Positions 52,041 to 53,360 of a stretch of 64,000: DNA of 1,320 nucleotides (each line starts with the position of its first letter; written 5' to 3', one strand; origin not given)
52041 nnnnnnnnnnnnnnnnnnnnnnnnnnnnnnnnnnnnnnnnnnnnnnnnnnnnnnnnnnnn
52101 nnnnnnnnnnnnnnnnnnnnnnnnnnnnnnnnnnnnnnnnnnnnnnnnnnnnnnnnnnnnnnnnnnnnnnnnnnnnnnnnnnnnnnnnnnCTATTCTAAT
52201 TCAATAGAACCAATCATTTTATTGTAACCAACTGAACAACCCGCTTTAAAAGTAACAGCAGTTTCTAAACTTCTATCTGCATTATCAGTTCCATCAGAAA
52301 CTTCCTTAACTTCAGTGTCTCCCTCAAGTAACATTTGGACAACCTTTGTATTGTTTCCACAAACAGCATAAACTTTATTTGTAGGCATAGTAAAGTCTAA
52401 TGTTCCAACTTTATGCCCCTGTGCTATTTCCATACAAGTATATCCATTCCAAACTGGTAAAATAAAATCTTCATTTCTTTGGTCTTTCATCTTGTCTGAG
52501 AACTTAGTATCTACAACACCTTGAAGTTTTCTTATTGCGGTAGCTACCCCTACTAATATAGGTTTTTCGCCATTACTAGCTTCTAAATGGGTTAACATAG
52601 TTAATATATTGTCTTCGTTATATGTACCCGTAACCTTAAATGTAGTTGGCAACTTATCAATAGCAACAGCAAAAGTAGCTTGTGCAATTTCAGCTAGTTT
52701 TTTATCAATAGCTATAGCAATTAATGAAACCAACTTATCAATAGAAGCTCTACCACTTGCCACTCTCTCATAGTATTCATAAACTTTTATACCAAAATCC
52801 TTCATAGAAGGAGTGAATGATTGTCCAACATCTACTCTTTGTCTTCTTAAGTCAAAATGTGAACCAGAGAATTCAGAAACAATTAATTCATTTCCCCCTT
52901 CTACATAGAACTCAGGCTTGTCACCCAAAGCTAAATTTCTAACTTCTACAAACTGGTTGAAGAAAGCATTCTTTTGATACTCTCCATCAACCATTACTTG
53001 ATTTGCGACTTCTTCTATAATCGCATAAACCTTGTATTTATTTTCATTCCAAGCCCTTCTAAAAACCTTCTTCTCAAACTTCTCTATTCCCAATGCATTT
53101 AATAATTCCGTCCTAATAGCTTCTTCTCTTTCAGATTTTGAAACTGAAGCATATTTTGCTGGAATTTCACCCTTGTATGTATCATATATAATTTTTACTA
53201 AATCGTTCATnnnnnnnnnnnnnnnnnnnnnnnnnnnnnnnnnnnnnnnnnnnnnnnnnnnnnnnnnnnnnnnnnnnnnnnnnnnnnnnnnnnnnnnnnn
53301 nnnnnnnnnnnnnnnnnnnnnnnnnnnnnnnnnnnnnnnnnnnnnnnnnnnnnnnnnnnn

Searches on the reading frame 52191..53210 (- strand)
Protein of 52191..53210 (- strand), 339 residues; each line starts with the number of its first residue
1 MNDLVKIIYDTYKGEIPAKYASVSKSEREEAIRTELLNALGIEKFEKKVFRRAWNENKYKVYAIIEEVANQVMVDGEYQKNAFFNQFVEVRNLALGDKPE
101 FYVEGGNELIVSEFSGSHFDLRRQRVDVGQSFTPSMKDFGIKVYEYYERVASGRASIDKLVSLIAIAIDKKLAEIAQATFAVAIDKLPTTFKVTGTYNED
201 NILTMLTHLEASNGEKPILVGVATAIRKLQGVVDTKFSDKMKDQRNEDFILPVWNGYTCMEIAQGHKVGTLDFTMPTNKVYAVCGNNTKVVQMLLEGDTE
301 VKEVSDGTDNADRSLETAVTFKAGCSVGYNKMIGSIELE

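Call 23: search_protein_families(library=phrogs, proteins=[window:52191-53210:-], max_evalue=0.00001)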
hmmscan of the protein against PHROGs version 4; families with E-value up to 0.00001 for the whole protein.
window:52191-53210:- (339 aa): 3 families
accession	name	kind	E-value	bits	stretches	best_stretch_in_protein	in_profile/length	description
phrog_4088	-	unknown function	5.8e-61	207.6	1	2-338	5-331/332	-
phrog_22779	-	unknown function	5.6e-13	50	1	136-338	1-204/205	-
phrog_27131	-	unknown function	9.9e-07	30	1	21-125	22-119/119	-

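Call 81: search_dna_similar(query=window:52191-53210:-, collection=phages, mode=protein, max_rows=12)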
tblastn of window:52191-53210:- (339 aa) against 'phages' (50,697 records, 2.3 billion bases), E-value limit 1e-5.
Records with a match: 80; places in all: 80; records where one place covers at least 80% of the query: 74.
Best place of each record, by identity: <60% 80.
By first word of the organism name: Bacillus 35; Lactococcus 22; Clostridioides 6; Mammaliicoccus 4; Staphylococcus 4; Bacteriophage 3; Brevibacillus 2; Clostridium 2; Alicyclobacillus 1; Peptoclostridium 1.
By host as written in the record: Lactococcus lactis 17; Bacillus anthracis Sterne 10; Bacillus anthracis 7; Bacillus cereus 6; - 4; Clostridioides difficile 3; Brevibacillus laterosporus 2; Bacillus subtilis 2; and 22 more.
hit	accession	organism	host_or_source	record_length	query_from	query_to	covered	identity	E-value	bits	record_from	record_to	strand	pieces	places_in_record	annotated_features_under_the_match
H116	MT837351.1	Bacteriophage sp.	human fecal samples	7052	2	338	99%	31.4%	2e-38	150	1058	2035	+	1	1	record has no annotation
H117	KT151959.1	Brevibacillus phage Sundance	Brevibacillus laterosporus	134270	1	327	96%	30.1%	8e-31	129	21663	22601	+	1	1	putative structural protein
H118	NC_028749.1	Brevibacillus phage Sundance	Brevibacillus laterosporus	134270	1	327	96%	30.1%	8e-31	129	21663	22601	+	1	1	putative structural protein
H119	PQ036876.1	Lactococcus phage PMBT69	Lactococcus lactis subsp. cremoris ...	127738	3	339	99%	28.2%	2e-24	110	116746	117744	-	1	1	hypothetical protein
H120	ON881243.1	Bacillus phage PK-3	Bacillus sp.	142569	2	338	99%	28.2%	2e-28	121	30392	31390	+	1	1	hypothetical protein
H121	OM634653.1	Bacillus phage vB_BsuS_PJN02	Bacillus subtilis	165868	2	338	99%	28.2%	1e-27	119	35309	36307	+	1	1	major capsid protein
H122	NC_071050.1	Bacillus phage vB_BsuS_PJN02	Bacillus subtilis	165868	2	338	99%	28.2%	1e-27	119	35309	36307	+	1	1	major capsid protein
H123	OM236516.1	Bacillus phage FADO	Bacillus subtilis BEST7003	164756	2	338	99%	27.9%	2e-28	121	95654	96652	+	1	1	hypothetical protein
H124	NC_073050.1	Bacillus phage FADO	Bacillus subtilis BEST7003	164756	2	338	99%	27.9%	2e-28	121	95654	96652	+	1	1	hypothetical protein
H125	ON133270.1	Bacillus phage 2S-4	Rosselomorea vietnamensis FJAT-46955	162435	2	338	99%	27.9%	7e-28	120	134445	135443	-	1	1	none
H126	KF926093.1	Lactococcus phage phiL47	Lactococcus lactis subsp. cremoris ...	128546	14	338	96%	28.8%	8e-22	102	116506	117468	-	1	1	putative structural protein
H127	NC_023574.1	Lactococcus phage phiL47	Lactococcus lactis subsp. cremoris ...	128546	14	338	96%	28.8%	8e-22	102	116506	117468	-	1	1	putative structural protein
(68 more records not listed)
